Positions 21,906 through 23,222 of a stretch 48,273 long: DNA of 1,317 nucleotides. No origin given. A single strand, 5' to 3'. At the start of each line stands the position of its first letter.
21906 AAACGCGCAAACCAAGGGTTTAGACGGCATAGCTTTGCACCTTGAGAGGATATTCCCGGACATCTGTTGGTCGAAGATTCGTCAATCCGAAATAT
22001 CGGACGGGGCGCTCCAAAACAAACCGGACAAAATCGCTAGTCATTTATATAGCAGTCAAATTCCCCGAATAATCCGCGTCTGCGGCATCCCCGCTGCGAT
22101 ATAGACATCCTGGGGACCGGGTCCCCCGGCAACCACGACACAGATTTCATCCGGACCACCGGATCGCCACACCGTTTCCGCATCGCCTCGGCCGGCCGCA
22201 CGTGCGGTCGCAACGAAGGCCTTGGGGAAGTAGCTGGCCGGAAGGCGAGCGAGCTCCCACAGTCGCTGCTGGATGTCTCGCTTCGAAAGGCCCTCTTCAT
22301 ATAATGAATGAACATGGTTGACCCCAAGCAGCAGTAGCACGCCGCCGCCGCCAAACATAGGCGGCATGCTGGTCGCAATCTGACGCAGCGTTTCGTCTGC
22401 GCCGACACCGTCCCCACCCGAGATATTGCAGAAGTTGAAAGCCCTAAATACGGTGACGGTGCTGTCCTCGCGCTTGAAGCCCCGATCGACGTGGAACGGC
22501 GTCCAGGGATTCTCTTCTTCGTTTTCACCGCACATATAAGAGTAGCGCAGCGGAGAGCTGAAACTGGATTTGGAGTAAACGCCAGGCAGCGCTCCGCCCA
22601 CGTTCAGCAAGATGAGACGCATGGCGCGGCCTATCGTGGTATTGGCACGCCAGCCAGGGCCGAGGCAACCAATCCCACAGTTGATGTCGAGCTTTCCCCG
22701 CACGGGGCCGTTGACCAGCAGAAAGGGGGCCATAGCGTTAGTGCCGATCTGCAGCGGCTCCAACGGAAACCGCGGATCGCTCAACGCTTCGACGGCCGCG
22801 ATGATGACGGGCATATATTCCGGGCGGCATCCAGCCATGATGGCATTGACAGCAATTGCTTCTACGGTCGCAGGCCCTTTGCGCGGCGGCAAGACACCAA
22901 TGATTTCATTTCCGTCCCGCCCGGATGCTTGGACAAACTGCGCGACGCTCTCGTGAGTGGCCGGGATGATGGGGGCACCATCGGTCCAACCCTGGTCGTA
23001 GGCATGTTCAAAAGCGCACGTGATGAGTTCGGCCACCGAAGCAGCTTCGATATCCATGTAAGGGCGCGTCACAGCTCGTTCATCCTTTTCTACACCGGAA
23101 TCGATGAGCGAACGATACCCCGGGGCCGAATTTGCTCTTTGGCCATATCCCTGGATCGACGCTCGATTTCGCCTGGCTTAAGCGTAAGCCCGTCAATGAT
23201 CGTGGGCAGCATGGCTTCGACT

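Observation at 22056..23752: Rosetta-stone evidence links the UGSC module to an uncharacterised domain with an invariant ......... motif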

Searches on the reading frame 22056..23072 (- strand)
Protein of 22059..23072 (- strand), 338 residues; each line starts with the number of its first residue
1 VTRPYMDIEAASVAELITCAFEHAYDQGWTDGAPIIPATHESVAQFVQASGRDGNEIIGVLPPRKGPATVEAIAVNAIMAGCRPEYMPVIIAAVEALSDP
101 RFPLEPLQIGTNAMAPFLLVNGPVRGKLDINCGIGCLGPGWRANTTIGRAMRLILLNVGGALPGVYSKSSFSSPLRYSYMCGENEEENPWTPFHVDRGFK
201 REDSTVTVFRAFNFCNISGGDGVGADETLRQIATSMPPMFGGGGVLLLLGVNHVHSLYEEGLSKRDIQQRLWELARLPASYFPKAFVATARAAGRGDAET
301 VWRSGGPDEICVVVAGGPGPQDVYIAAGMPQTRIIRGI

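Call 8: search_protein_families(library=pfam, max_evalue=0.1, proteins=[window:22059-23072:-])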
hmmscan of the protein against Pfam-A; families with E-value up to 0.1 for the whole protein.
seq(338 aa): 0 families

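Call 9: search_protein_families(library=ncbifam, max_evalue=0.1, proteins=[window:22059-23072:-])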
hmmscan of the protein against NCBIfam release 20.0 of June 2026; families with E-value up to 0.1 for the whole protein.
seq(338 aa): 0 families

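Call 13: find_homologous_proteins(query=window:22059-23072:-)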
Query seq(338 aa) (338 aa): 4187 proteins with E <= 0.001 among 8000 candidates; the best 120 are listed.
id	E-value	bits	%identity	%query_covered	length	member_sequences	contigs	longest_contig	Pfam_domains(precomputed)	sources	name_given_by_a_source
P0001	3.1e-225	765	100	99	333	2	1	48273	-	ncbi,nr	ncbi:MAG: hypothetical protein HY525_02600 [Betaproteobacteria bacterium]|nr:hypothetical protein [B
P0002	1.2e-183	628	80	99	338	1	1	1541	-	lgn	-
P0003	1.7e-183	627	79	100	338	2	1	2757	-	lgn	-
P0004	1.4e-176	605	76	100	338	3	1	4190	-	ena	-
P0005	1.7e-176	604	78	98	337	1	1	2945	-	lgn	-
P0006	2.4e-175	601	77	98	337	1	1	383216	-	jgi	jgi:hypothetical protein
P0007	5.8e-175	599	77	98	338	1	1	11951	-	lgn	-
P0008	1.4e-174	598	76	100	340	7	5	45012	-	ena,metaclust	metaclust:\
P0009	2.9e-174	597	74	100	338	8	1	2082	-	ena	-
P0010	4.4e-174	596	78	99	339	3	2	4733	-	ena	-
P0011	1.0e-172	592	75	100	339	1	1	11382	-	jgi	jgi:hypothetical protein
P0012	1.2e-172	592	75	100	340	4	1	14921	-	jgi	jgi:hypothetical protein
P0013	1.3e-172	592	75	99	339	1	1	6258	-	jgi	-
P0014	1.8e-172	591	75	99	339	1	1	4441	-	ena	-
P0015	2.1e-172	591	75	100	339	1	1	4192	-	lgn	-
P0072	1.4e-168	578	72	100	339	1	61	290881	-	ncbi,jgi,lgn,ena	jgi:hypothetical protein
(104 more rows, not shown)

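Call 14: search_solved_structures(query=window:22059-23072:-, max_evalue=10)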
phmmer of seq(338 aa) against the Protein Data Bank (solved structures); distinct sequences matched with E-value up to 10: 1.
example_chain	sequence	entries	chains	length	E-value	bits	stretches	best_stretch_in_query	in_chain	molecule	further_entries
7y39_A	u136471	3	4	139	2.1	10.4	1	203-247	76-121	AN1-type zinc finger protein 1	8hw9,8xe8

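Call 29: find_encoding_contigs(protein=P0006, flank=6000, max_places=3)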
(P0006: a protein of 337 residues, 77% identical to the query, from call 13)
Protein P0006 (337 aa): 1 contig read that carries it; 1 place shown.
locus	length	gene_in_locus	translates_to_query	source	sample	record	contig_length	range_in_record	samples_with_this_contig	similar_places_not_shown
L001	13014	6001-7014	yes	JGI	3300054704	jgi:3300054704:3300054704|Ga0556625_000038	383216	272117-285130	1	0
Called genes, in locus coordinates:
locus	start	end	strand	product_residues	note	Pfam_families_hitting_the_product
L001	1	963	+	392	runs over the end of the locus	PF02515:CoA_transf_3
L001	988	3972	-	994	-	PF00912:Transgly, PF00905:Transpeptidase (faint)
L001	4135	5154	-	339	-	PF01926:MMR_HSR1, PF02421:FeoB_N, PF02824:TGS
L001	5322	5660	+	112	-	PF24696:UGSC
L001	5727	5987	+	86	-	PF24696:UGSC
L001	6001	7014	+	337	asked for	-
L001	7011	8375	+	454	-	PF03972:MmgE_PrpD_N, PF19305:MmgE_PrpD_C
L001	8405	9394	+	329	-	PF03401:TctC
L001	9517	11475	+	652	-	PF20091:Abhydrolase_10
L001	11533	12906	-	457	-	PF03972:MmgE_PrpD_N, PF19305:MmgE_PrpD_C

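Call 30: find_related_loci(query=A2, collection=genome_contigs, flank=5000)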
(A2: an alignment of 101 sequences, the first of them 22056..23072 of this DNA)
Query A2 (338 aa) in genome_contigs; peptide patterns used: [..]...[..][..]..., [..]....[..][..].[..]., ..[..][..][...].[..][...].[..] (x = any residue, [..] = any of these).
598 stretches matched a pattern (row limit reached: there are more); 588 encode a relative of the query (tblastn E <= 1e-3); the best 80 are kept; 80 distinct loci.
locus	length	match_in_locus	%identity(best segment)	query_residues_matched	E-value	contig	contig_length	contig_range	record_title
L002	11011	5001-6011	70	1-336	4e-158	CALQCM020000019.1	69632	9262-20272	MAG: Chitinophaga pinensis isolate HRS-HS12-bin-37 genome assembly, contig: HRSG-H12-C347, whole genome shotgun sequence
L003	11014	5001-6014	71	1-337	1e-155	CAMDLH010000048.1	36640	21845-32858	MAG: Bordetella parapertussis isolate TH-11nov19-107 genome assembly, contig: TH-11nov19-C2585, whole genome shotgun seq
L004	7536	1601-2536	44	20-317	2e-78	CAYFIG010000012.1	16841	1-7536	MAG TPA_asm: uncultured bacterium isolate ERP013524_co1_26 genome assembly, contig: NODE_597_length_16841_cov_4.836233,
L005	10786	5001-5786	49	22-278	2e-76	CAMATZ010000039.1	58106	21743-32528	MAG: Bordetella parapertussis isolate MaH-04nov19-207 genome assembly, contig: MaH-04nov19-C1039, whole genome shotgun s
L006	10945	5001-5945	41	21-325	2e-76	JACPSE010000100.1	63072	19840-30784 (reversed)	MAG: Deltaproteobacteria bacterium isolate NC_groundwater_697_Ag_S-0.2um_55_12 S36_SO-2_scaffold_198043, whole genome sh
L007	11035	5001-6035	43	8-338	1e-74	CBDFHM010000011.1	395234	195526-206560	MAG: Dehalococcoidia bacterium isolate 50d174fe-4397-490d-ac01-47ab85389e19 genome assembly, contig: contig_11, whole ge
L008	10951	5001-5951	45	24-325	1e-74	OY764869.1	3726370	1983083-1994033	MAG: Dehalococcoidia bacterium isolate 68cf78b7-8a41-43a5-8848-46054f5a18e3 genome assembly, chromosome: 1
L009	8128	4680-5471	46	20-278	2e-74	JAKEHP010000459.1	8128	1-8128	MAG: Candidatus Methylomirabilota bacterium isolate PMV_7_maxbin.006 PMV_7_maxbin.006.k101_702017, whole genome shotgun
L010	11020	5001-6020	42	13-338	3e-74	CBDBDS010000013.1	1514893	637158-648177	MAG: Dehalococcoidia bacterium isolate f8bda5a5-7022-4204-9cdc-196a94cbeb23 genome assembly, contig: contig_13, whole ge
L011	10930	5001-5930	44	26-325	3e-74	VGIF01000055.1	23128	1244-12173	MAG: Betaproteobacteria bacterium isolate K_Offshore_80m_m2_113 K_Offshore_80m_m2_113_Ga0194132_10004662, whole genome s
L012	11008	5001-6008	42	17-338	1e-73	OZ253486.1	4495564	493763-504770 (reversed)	MAG: Dehalococcoidia bacterium isolate 22d52d86-1ac5-48a8-ba2c-9c03d7305c6a genome assembly, chromosome: 1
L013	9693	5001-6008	41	17-338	2e-73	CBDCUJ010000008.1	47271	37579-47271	MAG: Dehalococcoidia bacterium isolate 29918375-b316-4374-90ff-90775800fcb1 genome assembly, contig: contig_8, whole gen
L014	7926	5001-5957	44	22-325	5e-73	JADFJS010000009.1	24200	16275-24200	MAG: Chloroflexota bacterium isolate B43T3L11 B43T3L11_NODE1639, whole genome shotgun sequence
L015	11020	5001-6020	41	13-338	5e-73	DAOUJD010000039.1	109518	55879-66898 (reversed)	MAG TPA_asm: Dehalococcoidia bacterium isolate S32_242 k113_145933, whole genome shotgun sequence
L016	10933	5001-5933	43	21-317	3e-73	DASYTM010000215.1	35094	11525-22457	MAG TPA_asm: Candidatus Methylomirabilota bacterium isolate SMAG_U4567 k141_3038954, whole genome shotgun sequence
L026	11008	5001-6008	42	17-338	1e-71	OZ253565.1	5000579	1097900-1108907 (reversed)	MAG: Dehalococcoidia bacterium isolate c57aa991-6108-42ac-a26f-d51f4aa099f5 genome assembly, chromosome: 1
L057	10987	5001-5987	37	22-338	3e-67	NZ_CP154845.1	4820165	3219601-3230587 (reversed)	Robertmurraya sp. 2P01SA chromosome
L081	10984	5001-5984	36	8-325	3e-64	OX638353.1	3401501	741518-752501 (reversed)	MAG: uncultured Dehalococcoidia bacterium isolate caae0dea-c4e0-4340-bdfb-0144304000aa genome assembly, chromosome: 1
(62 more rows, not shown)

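Call 35: predict_structure(alignment_id=A2)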
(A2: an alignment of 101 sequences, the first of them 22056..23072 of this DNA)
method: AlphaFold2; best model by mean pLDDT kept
length: 338 residues; sequences in the alignment: 101
mean_pLDDT: 84.9   pTM: 0.87
mean pLDDT of the five models: 84.9, 84.4, 83.7, 82.4, 81.3
residues with pLDDT >= 90: 153; 70-90: 138; 50-70: 39; < 50: 8
segments of 3 or more residues with pLDDT < 50: 170-176
pLDDT, mean of each block of 10 residues (from residue 1): 70 84 78 75 96 96 84 94 95 95 81 82 94 73 88 85 62 55 92 96 95 75 83 77 82 90 95 92 89 90 89 82 79 93
secondary structure, 60 per line:
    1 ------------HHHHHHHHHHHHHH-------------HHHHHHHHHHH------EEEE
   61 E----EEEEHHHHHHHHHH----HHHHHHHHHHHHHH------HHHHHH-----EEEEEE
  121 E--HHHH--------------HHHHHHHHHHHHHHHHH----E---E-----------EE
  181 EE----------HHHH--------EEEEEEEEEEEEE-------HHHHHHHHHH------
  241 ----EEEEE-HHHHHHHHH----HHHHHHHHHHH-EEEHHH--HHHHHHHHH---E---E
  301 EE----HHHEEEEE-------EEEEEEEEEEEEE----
elements in order: H13-26 H40-50 E57-61 E66-69 H70-79 H84-97 H104-109 E115-121 H124-127 H142-158 E179-182 H193-196 E205-217 H225-234 E245-249 H251-259 H264-274 E276-278 H284-292 E300-302 E310-314 E322-334

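Call 38: fold_search(model_id=the predicted structure, library=pdb)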
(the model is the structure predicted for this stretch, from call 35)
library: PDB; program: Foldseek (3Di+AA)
matches with E <= 10: 78; with E <= 0.001: 8
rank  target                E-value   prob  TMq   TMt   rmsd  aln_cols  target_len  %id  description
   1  6uqn_B                1.9e-04  0.84  0.24  0.17  16.7       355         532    9  Crystal structure of R173A variant of cytosolic fumarate hydratase from Leishmania major in a complex with fumarate an (released 2019-12-04)
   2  6uqn_A                2.6e-04  0.87  0.25  0.18  16.9       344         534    9  Crystal structure of R173A variant of cytosolic fumarate hydratase from Leishmania major in a complex with fumarate an (released 2019-12-04)
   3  6uqm_A                3.3e-04  0.82  0.25  0.18  17.5       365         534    9  Crystal structure of R173A variant of cytosolic fumarate hydratase from Leishmania major in a complex with S-malate (released 2019-12-04)
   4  6uqm_B                5.7e-04  0.77  0.25  0.18  17.4       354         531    9  Crystal structure of R173A variant of cytosolic fumarate hydratase from Leishmania major in a complex with S-malate (released 2019-12-04)
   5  6up9_A                5.7e-04  0.77  0.24  0.18  17.6       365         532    9  Crystal structure of T467A variant of cytosolic fumarate hydratase from Leishmania major in a complex with malonate (released 2019-12-04)
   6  6unz_E                6.4e-04  0.82  0.26  0.19  17.6       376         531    8  Crystal structure of cytosolic fumarate hydratase from Leishmania major (released 2019-12-04)
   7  6uq8_A                6.4e-04  0.80  0.24  0.18  17.2       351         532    9  Crystal structure of R421A variant of cytosolic fumarate hydratase from Leishmania major in a complex with S-malate an (released 2019-12-04)
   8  5l2r_B                9.8e-04  0.66  0.24  0.17  17.4       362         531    9  Crystal structure of fumarate hydratase from Leishmania major (released 2016-08-17)
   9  6uq9_B                1.0e-03  0.72  0.24  0.17  17.1       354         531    9  Crystal structure of R421A variant of cytosolic fumarate hydratase from Leishmania major in a complex with S-malate (released 2019-12-04)
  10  6uqb_B                1.1e-03  0.69  0.24  0.17  17.0       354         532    9  Crystal structure of R471A variant of cytosolic fumarate hydratase from Leishmania major in a complex with S-malate an (released 2019-12-04)
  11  6upo_A                1.1e-03  0.63  0.23  0.17  17.5       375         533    9  Crystal structure of H334A variant of cytosolic fumarate hydratase from Leishmania major in a complex with S-malate (released 2019-12-04)
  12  6uqb_A                1.6e-03  0.54  0.25  0.18  17.9       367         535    9  Crystal structure of R471A variant of cytosolic fumarate hydratase from Leishmania major in a complex with S-malate an (released 2019-12-04)
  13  6uql_B                2.4e-03  0.57  0.24  0.18  17.7       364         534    9  Crystal structure of R471A variant of cytosolic fumarate hydratase from Leishmania major in a complex with S-malate (released 2019-12-04)
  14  6mso_D                4.2e-03  0.51  0.24  0.18  17.8       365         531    8  Crystal structure of mitochondrial fumarate hydratase from Leishmania major in a complex with inhibitor thiomalate (released 2019-01-30)
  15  5hy2_B                7.6e-02  0.21  0.20  0.21  10.7       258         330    7  Structure-function analysis of functionally diverse members of the cyclic amide hydrolase family of Toblerone fold enz (released 2017-02-01)
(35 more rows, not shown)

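Call 41: search_solved_structures(query=A2, max_evalue=10, show_alignments=3)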
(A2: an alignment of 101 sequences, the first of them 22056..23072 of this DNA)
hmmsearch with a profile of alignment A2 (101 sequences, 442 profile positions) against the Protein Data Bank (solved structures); distinct sequences matched with E-value up to 10: 0.

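Call 51: search_protein_representatives(alignment_id=A3)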
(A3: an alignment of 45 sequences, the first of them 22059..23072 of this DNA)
Query: 45 sequences, 339 profile positions. Proteins with E-value up to 0.001 (for the whole library): 6117; up to 1e-10: 4219; up to 1e-30: 1807. The best 150 are listed.
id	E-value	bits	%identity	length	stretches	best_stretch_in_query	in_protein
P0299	1.3e-137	474.3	-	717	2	24-336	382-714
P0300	4.4e-135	466.0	-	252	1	87-338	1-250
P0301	6.0e-111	386.7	-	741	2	24-337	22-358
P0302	1.9e-109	381.7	-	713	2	24-336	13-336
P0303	5.4e-105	367.1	-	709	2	23-324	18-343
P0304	5.9e-104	363.7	-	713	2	30-322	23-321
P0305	1.4e-100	352.6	-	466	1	22-338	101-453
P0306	5.3e-98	344.1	-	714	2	10-320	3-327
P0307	1.2e-94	333.1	-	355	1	20-329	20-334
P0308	6.5e-94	330.7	-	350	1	13-328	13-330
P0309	1.8e-93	329.2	-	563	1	8-335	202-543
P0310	2.7e-93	328.6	-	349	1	22-326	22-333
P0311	8.0e-93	327.1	-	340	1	13-323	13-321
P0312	9.5e-93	326.8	-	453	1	20-337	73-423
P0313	1.2e-92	326.5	-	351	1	21-338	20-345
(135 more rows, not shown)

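Call 64: search_protein_families(library=pfam, alignment_id=A6, max_evalue=1)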
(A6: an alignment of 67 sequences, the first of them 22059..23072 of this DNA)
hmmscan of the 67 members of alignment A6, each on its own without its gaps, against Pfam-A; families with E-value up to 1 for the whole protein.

A. member 1, window:22059-23072:- (338 aa): 0 families

B. families by the number of members that match (of 67 scanned): 14 families
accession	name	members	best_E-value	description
PF09427.16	DUF2014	1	0.024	Domain of unknown function (DUF2014)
PF23958.1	DUF7287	1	0.026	Family of unknown function (DUF7287)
PF13625.11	Helicase_C_3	1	0.038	Helicase conserved C-terminal domain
PF24461.1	DUF7576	1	0.072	Family of unknown function (DUF7576)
PF05920.17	Homeobox_KN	1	0.095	Homeobox KN domain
PF19827.4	DUF6308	1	0.096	Family of unknown function (DUF6308)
PF24120.1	SsdA_C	1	0.097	Single-strand DNA deaminase toxin A, C-terminal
PF13592.12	HTH_33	1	0.1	Winged helix-turn helix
PF13781.11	DoxX_3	1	0.11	DoxX-like family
PF22448.1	RepB_primase_C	1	0.11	RepB DNA-primase C-terminal helical domain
PF04830.18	DUF637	1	0.17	Possible hemagglutinin (DUF637)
PF06403.16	Lamprin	1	0.25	Lamprin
PF05029.18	TIMELESS_C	1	0.27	Timeless PAB domain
PF12382.13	Peptidase_A2_2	1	0.32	Retrotransposon peptidase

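Call 76: search_protein_families(library=ncbifam, alignment_id=A6, max_evalue=1)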
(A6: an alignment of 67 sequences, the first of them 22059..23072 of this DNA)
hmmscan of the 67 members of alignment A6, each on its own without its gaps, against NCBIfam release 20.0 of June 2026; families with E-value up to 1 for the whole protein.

A. member 1, window:22059-23072:- (338 aa): 0 families

B. families by the number of members that match (of 67 scanned): 8 families
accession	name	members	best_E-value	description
NF006119.0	PRK08264.1-5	1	0.017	SDR family oxidoreductase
NF011359.0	PRK14777.1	1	0.023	lipoprotein signal peptidase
TIGR03773.1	anch_rpt_wall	1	0.099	TIGR03773 family transporter-associated surface protein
NF001847.0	PRK00571.1-4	1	0.12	F0F1 ATP synthase subunit epsilon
NF007438.0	PRK09984.1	1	0.12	phosphonate ABC transporter ATP-binding protein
TIGR02282.1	MltB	1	0.13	lytic murein transglycosylase B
NF006088.0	PRK08238.1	1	0.16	UbiA family prenyltransferase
NF010373.0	PRK13799.1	1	0.18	unknown domain/N-carbamoyl-L-amino acid hydrolase fusion protein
